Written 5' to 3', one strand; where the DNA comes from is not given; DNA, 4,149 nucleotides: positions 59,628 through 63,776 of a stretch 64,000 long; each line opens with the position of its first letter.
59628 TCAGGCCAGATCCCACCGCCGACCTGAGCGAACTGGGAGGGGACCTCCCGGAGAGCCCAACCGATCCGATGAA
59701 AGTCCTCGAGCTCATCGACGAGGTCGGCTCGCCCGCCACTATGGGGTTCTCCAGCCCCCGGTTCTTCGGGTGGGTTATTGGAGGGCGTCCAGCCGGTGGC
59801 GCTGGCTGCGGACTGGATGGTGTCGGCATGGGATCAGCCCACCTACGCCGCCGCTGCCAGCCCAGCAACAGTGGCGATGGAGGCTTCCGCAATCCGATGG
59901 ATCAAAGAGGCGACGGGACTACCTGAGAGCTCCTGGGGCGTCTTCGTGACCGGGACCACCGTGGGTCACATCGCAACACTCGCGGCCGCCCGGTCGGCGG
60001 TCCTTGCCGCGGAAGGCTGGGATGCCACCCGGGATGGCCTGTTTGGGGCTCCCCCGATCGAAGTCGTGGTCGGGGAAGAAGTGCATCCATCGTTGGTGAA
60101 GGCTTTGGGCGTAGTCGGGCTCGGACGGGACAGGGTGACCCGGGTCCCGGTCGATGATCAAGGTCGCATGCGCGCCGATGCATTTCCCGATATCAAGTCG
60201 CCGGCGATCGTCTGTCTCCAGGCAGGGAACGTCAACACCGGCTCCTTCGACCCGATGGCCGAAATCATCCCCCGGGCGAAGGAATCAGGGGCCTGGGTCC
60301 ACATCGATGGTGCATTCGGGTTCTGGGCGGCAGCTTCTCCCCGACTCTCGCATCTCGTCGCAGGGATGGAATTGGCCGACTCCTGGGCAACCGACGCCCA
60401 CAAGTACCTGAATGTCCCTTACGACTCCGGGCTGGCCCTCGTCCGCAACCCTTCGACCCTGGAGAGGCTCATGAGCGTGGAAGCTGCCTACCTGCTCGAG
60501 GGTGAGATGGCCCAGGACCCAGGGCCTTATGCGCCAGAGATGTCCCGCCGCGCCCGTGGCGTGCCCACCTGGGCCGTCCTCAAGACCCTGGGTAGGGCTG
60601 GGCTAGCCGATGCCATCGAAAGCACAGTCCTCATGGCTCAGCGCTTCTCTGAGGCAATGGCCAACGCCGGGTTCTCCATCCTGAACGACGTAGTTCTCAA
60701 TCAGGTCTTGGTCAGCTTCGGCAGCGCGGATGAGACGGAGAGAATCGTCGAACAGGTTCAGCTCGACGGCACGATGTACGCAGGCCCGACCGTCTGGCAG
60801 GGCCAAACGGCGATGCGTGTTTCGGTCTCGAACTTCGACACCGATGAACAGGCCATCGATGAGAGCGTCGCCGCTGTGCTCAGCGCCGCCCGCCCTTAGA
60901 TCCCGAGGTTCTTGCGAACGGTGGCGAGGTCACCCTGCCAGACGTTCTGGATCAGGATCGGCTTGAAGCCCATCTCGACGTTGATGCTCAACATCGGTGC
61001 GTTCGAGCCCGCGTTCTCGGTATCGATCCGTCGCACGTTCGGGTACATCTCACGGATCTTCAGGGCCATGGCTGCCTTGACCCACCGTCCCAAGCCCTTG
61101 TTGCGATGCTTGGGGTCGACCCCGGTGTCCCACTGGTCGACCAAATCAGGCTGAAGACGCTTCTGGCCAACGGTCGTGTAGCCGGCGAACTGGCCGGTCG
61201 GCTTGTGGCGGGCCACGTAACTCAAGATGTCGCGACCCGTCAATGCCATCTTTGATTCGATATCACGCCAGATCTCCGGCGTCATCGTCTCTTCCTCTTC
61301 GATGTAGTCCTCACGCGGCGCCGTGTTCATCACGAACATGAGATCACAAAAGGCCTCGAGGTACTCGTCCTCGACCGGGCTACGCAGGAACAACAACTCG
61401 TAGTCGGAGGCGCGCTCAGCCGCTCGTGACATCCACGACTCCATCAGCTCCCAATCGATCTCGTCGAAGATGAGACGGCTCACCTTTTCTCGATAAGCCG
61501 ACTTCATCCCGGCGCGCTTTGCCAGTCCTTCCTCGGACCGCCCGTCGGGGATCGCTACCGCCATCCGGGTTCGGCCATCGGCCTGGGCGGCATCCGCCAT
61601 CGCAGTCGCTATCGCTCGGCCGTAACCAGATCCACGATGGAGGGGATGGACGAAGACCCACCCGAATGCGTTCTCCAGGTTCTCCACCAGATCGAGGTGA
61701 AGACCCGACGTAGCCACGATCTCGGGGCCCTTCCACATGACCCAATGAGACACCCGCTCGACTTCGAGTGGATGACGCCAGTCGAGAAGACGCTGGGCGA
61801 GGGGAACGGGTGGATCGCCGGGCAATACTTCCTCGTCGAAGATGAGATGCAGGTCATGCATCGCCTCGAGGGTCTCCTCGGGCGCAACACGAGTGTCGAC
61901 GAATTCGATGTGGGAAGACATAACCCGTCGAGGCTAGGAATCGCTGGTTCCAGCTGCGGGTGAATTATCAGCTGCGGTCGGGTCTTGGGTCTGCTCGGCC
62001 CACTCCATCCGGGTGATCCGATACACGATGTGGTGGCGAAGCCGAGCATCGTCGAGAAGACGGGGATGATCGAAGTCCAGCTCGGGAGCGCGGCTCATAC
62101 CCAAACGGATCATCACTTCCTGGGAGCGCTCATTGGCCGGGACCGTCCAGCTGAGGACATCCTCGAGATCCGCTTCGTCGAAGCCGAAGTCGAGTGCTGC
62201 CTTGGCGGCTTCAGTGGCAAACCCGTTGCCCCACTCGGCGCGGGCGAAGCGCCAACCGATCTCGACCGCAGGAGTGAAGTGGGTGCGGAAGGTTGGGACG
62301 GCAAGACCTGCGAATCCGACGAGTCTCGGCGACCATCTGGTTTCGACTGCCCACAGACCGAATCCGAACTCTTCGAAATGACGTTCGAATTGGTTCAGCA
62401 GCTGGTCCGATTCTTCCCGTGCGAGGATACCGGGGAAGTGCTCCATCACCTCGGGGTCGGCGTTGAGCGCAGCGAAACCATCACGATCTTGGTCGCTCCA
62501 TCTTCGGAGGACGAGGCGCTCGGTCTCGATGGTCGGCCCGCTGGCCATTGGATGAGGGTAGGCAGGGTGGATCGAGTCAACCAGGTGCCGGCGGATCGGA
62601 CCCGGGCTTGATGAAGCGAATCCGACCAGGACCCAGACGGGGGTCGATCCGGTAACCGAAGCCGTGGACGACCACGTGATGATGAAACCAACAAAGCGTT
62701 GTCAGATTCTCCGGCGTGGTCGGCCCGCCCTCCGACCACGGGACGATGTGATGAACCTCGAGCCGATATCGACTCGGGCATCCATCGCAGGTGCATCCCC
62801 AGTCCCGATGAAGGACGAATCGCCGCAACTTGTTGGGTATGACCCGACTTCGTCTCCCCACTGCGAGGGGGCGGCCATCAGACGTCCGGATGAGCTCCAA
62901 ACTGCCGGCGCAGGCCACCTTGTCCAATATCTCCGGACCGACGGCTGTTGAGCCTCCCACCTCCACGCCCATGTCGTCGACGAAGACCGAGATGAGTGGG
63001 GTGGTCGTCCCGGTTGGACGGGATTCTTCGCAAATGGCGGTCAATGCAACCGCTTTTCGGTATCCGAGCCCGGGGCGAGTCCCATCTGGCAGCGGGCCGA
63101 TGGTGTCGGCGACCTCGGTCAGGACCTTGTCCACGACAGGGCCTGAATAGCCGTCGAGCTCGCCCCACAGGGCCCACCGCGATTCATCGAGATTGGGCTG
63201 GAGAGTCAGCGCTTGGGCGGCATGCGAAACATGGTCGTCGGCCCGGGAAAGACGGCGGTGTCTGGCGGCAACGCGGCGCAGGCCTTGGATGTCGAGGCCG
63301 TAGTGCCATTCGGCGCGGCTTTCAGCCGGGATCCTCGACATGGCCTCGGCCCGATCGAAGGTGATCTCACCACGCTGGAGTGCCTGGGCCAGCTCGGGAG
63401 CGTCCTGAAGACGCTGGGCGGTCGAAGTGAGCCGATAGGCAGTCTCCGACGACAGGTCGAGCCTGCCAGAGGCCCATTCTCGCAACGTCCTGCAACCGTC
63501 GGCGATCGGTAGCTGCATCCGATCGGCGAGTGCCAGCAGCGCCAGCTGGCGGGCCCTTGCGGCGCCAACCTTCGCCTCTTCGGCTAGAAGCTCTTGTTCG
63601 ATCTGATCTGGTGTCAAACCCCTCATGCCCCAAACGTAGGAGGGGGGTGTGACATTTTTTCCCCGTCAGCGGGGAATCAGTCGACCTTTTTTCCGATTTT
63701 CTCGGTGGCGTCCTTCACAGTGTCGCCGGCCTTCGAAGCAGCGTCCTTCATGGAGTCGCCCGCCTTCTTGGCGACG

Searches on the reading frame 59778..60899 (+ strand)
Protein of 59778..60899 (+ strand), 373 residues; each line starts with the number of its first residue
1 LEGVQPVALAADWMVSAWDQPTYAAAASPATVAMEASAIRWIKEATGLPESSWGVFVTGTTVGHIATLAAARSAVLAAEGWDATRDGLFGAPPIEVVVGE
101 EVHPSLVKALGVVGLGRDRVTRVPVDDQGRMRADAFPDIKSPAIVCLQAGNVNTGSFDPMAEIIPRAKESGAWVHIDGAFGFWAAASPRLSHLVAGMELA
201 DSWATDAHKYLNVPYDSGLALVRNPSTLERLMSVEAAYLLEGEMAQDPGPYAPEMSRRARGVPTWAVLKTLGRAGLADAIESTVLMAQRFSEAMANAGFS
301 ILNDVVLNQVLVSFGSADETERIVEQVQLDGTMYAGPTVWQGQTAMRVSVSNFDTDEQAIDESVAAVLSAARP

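Call 88: search_protein_families(library=pfam, proteins=[window:59778-60899:+], max_evalue=0.00001)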
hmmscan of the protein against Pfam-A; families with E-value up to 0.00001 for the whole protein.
window:59778-60899:+ (373 aa): 2 families
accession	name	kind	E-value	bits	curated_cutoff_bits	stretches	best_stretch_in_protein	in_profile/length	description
PF00282.25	Pyridoxal_deC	-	2.6e-37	128.9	27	1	6-310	52-370/375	Pyridoxal-dependent decarboxylase conserved domain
PF00266.25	Aminotran_5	-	6.2e-06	25.9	21.5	1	103-179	99-177/371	Aminotransferase class-V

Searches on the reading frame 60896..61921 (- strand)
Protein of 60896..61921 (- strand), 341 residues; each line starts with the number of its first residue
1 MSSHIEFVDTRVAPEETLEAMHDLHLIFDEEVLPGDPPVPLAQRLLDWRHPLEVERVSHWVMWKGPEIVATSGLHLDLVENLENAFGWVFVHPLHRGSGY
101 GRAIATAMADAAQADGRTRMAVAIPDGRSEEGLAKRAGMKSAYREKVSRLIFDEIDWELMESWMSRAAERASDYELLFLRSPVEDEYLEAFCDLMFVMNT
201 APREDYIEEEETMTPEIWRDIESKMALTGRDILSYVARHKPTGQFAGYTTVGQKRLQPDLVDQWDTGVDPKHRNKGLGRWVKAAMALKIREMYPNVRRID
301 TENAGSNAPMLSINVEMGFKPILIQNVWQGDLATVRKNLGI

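Call 88: search_protein_families(library=pfam, proteins=[window:60896-61921:-], max_evalue=0.00001)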
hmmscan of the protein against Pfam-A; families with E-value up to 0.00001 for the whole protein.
window:60896-61921:- (341 aa): 3 families
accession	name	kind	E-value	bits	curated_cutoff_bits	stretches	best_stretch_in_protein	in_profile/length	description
PF00583.31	Acetyltransf_1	-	3.2e-12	47.2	20.7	1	43-123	23-100/116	Acetyltransferase (GNAT) family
PF13508.13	Acetyltransf_7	-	3.5e-10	40.6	27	0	58-116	4-61/84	Acetyltransferase (GNAT) domain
PF08445.16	FR47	-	5.4e-08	33.2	22.1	0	85-135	23-73/86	FR47-like protein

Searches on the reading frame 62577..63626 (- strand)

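Call 88: search_protein_families(library=pfam, proteins=[window:62577-63626:-], max_evalue=0.00001)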
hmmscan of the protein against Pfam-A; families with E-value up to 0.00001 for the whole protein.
window:62577-63626:- (349 aa): 2 families
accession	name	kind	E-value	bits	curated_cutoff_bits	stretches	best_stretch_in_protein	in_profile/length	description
PF01844.29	HNH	-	1.4e-09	38.3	21.4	1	280-313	1-38/47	HNH endonuclease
PF02720.22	DUF222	-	2e-07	31.1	24.4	0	215-275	250-306/306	Domain of unknown function (DUF222)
